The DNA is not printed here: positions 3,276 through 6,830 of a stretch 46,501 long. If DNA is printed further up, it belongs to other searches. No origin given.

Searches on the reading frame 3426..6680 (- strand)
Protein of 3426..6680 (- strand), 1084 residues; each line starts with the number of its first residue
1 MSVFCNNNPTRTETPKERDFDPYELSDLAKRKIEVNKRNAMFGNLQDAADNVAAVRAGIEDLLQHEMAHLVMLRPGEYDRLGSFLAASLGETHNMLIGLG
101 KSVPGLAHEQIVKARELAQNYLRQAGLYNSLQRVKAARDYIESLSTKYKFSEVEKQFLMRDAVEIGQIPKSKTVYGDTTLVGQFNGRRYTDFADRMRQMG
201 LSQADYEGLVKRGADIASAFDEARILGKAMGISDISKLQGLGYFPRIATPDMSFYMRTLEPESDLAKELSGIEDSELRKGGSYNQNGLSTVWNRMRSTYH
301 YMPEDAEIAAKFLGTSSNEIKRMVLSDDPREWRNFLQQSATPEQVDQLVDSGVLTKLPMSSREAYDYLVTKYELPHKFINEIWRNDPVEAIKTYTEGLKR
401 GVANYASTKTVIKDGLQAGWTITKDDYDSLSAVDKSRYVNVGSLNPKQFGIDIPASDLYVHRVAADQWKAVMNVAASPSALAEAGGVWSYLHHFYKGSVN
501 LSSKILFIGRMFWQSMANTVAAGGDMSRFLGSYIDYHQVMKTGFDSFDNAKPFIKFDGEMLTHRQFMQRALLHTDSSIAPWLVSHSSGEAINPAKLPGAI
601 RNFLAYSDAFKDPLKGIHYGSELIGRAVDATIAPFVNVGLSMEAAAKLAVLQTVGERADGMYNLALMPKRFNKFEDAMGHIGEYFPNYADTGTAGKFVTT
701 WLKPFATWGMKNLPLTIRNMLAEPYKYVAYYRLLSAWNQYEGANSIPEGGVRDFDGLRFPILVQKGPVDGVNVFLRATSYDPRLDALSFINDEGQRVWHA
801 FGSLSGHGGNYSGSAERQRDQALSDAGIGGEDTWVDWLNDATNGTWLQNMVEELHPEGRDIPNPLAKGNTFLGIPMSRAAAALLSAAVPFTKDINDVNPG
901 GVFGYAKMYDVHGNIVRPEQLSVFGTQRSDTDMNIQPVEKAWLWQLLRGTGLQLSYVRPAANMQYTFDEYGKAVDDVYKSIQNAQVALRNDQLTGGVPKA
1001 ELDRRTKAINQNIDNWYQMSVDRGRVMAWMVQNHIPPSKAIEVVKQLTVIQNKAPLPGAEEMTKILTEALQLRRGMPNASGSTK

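Call 6: search_protein_families(library=phrogs, proteins=[window:3426-6680:-], max_evalue=0.001)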
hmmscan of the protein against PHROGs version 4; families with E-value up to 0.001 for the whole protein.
window:3426-6680:- (1084 aa): 1 family
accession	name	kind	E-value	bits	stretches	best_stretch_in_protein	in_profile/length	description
phrog_19395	-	tail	1.8e-173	580.2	1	2-1074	2-1117/1126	tail fiber protein; host specificity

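Call 69: search_solved_structures(query=window:3429-6680:-, max_evalue=0.001)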
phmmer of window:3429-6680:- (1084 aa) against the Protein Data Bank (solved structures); distinct sequences matched with E-value up to 0.001: 1.
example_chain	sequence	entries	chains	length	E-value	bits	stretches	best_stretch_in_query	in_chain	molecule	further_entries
9k3a_A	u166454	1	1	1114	8.3e-135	454.2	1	30-1060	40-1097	Tail protein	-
